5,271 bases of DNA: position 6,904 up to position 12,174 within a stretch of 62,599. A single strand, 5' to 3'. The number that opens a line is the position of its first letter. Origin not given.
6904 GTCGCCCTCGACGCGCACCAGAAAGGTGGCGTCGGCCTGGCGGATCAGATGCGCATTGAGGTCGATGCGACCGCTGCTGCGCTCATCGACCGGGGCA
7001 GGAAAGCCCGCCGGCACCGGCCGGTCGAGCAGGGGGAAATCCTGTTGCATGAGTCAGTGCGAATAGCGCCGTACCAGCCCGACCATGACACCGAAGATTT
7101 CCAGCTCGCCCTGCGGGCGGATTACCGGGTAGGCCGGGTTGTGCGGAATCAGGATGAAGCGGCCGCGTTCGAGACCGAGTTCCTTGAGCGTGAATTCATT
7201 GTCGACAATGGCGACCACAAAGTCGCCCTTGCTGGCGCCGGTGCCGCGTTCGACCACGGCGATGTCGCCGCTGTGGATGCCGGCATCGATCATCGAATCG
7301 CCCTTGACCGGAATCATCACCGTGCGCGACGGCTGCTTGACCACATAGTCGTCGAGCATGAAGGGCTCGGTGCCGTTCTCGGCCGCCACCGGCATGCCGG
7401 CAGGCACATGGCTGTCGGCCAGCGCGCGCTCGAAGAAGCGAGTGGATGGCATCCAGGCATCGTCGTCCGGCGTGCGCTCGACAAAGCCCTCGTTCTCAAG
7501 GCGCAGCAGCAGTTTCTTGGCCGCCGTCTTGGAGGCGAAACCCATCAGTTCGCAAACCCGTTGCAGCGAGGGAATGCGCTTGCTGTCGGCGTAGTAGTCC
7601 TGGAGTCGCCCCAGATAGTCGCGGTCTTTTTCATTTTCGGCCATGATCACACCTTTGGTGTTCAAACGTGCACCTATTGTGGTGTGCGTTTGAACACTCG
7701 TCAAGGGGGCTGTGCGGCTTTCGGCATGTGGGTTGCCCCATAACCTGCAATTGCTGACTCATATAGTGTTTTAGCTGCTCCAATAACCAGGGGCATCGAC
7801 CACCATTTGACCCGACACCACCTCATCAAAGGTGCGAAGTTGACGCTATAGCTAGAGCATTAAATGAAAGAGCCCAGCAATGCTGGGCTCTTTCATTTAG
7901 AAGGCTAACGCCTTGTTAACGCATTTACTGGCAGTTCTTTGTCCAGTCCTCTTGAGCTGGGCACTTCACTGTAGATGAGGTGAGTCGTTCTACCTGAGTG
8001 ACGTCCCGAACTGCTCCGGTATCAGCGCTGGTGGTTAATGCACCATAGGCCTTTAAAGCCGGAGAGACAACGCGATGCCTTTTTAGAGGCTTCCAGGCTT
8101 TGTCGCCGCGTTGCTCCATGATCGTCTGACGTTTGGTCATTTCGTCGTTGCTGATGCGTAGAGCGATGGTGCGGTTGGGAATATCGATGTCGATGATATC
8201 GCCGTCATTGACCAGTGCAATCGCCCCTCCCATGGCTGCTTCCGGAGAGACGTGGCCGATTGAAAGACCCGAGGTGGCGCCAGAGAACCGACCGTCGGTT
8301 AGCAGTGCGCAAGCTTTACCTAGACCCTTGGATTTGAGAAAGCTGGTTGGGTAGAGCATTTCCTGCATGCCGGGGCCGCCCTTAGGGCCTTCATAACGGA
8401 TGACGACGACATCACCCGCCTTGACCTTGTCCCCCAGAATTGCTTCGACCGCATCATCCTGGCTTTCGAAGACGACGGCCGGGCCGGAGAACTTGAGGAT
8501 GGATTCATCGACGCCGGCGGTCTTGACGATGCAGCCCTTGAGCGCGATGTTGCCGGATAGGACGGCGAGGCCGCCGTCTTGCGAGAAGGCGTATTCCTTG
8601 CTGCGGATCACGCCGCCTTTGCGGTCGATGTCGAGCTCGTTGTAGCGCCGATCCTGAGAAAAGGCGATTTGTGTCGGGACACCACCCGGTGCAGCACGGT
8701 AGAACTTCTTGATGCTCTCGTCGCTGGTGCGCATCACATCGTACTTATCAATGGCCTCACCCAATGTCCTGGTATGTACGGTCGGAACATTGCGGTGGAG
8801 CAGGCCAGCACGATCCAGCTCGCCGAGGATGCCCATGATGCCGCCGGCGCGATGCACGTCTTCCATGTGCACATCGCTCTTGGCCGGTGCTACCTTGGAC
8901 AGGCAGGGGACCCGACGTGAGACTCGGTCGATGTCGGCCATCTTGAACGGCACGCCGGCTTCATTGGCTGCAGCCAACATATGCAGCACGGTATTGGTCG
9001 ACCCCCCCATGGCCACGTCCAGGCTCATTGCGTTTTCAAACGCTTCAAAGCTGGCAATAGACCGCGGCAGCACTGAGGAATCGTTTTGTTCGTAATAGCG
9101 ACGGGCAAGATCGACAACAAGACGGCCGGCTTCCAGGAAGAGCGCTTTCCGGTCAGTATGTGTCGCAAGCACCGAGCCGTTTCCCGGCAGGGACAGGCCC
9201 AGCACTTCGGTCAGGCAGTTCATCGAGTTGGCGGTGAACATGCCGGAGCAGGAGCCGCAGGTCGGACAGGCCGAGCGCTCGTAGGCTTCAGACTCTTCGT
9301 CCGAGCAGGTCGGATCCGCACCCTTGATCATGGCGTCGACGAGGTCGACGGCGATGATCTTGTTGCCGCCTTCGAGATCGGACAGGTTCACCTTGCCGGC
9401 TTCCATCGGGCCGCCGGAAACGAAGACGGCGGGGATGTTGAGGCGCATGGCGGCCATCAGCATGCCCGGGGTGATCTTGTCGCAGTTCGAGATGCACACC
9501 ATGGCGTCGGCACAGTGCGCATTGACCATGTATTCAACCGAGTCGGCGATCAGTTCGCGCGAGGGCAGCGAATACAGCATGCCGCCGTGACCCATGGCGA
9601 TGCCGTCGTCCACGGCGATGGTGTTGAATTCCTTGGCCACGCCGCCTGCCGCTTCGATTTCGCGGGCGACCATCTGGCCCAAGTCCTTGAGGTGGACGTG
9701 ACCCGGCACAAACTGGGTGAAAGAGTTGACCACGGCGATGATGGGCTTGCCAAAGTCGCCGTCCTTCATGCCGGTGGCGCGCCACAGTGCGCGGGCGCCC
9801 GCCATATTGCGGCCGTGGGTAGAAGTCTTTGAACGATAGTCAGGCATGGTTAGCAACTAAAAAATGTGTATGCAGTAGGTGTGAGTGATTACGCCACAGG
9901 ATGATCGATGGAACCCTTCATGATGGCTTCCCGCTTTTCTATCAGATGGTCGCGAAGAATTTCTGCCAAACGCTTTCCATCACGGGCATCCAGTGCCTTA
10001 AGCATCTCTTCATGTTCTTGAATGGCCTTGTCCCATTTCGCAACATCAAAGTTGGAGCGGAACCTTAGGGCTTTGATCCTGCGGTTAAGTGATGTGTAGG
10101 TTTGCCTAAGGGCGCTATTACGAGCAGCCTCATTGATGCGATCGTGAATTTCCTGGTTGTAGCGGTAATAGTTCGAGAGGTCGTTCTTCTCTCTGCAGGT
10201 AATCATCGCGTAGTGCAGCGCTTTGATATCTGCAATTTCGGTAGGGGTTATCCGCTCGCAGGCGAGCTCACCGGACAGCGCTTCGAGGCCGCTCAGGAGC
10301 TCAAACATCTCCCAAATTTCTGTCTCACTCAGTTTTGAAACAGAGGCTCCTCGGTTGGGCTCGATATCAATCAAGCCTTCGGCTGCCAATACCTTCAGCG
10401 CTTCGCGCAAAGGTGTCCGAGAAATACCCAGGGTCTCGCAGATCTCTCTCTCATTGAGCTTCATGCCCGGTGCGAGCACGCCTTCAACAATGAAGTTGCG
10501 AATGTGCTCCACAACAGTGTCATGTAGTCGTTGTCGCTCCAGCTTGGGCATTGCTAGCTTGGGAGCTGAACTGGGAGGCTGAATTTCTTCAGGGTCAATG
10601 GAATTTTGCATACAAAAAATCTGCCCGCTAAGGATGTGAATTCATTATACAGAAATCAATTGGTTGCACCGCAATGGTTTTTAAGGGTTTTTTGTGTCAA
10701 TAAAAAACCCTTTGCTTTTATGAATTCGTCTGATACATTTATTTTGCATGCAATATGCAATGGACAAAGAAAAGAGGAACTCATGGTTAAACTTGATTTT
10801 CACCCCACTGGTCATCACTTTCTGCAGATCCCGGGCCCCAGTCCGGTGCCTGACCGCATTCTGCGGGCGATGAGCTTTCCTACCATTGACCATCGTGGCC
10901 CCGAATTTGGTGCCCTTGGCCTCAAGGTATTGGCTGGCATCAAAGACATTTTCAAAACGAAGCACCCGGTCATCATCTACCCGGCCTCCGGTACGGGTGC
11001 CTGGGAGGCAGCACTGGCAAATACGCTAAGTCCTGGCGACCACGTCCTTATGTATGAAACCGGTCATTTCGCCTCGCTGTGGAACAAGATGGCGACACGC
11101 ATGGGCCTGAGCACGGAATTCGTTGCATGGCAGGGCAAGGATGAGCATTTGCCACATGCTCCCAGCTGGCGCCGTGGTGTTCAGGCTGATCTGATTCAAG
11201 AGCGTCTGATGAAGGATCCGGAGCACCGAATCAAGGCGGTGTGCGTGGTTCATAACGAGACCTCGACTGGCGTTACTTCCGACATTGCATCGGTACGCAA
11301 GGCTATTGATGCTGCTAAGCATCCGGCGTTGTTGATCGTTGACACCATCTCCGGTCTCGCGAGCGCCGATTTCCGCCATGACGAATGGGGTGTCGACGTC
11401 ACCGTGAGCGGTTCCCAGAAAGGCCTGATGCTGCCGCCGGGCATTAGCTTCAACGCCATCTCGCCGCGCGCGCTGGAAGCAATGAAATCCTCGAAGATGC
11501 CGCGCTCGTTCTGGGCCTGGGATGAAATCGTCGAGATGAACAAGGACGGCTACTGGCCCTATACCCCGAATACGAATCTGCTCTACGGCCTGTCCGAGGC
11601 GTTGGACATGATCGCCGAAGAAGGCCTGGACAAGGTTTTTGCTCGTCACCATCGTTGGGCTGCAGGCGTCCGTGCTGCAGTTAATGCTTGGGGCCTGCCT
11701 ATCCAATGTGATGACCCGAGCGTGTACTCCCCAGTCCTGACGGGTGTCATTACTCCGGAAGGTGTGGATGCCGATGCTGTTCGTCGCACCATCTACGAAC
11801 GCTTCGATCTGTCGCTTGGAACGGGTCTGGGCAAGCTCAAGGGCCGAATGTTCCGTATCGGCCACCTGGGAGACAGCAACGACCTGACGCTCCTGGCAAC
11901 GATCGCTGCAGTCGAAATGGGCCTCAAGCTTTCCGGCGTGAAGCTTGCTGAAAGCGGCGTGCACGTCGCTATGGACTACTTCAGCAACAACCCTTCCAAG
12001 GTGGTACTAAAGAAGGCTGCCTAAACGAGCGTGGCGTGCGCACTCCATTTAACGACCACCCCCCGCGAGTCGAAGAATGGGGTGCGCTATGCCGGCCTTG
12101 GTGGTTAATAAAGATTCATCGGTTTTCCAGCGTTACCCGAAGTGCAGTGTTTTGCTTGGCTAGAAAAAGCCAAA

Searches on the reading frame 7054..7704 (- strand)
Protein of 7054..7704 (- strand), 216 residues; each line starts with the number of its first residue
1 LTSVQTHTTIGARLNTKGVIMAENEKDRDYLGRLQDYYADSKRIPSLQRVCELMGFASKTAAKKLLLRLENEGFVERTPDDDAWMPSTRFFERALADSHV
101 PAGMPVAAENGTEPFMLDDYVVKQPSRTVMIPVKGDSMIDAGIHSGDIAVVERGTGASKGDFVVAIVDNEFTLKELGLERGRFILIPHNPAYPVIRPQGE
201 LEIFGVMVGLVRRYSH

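Call 71: search_protein_families(library=pfam, proteins=[window:7054-7704:-], max_evalue=0.0001)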
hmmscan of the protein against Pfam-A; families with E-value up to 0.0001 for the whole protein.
window:7054-7704:- (216 aa): 2 families
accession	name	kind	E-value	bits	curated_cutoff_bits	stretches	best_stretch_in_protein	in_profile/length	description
PF00717.28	Peptidase_S24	-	8e-24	84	23.3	1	99-208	5-116/116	Peptidase S24-like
PF01726.22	LexA_DNA_bind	-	5.2e-06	26.6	23.7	0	44-80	25-61/65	LexA DNA binding domain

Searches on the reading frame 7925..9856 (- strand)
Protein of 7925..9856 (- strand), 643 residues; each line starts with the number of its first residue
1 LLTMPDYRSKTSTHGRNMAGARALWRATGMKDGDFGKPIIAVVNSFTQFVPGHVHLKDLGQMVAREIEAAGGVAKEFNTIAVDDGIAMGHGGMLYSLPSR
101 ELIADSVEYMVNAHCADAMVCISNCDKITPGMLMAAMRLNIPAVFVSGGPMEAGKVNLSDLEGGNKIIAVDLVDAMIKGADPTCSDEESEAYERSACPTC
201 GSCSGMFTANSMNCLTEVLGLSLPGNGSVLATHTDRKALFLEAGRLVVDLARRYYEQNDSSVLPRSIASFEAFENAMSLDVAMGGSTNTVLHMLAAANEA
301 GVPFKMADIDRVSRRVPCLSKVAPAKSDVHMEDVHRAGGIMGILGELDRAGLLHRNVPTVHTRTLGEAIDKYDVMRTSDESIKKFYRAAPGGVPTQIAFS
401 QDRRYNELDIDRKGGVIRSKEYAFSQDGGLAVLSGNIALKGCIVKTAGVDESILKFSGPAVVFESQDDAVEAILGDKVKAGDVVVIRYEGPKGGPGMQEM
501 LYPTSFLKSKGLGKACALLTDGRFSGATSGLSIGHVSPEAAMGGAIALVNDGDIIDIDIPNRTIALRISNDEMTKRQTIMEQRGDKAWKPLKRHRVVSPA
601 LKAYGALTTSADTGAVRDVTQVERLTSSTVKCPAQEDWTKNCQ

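Call 71: search_protein_families(library=pfam, proteins=[window:7925-9856:-], max_evalue=0.0001)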
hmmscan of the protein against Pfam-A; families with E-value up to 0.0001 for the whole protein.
window:7925-9856:- (643 aa): 2 families
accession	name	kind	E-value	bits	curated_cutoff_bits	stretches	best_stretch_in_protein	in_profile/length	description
PF00920.27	ILVD_EDD_N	-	1.1e-128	429.3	27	1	37-367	1-315/316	Dihydroxy-acid/6-phosphogluconate dehydratase N-terminal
PF24877.1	ILV_EDD_C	-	5.2e-74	248.2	27.7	1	416-615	2-191/191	Dihydroxy-acid/6-phosphogluconate dehydratase C-terminal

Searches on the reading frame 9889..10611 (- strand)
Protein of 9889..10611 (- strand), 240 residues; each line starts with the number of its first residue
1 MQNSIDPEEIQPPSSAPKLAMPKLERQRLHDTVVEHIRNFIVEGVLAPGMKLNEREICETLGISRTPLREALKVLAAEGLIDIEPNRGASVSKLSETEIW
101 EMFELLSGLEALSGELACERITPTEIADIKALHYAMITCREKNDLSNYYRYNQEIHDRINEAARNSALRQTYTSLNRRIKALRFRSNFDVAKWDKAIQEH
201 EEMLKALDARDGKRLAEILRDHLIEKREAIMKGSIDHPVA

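Call 71: search_protein_families(library=pfam, proteins=[window:9889-10611:-], max_evalue=0.0001)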
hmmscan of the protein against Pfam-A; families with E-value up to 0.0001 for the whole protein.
window:9889-10611:- (240 aa): 2 families
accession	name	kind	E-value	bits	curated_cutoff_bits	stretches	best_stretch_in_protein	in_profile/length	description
PF07729.17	FCD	-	4.5e-25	88.9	24.3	1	101-223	1-123/125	FCD domain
PF00392.27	GntR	-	9.5e-19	67.3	27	1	31-91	3-64/64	Bacterial regulatory proteins, gntR family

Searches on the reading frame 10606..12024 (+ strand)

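Call 71: search_protein_families(library=pfam, proteins=[window:10606-12024:+], max_evalue=0.0001)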
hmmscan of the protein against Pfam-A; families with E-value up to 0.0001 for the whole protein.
window:10606-12024:+ (472 aa): 1 family
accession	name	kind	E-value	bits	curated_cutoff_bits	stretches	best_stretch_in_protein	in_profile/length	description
PF00266.25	Aminotran_5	-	3.7e-19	69.4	21.5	1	110-355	50-287/371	Aminotransferase class-V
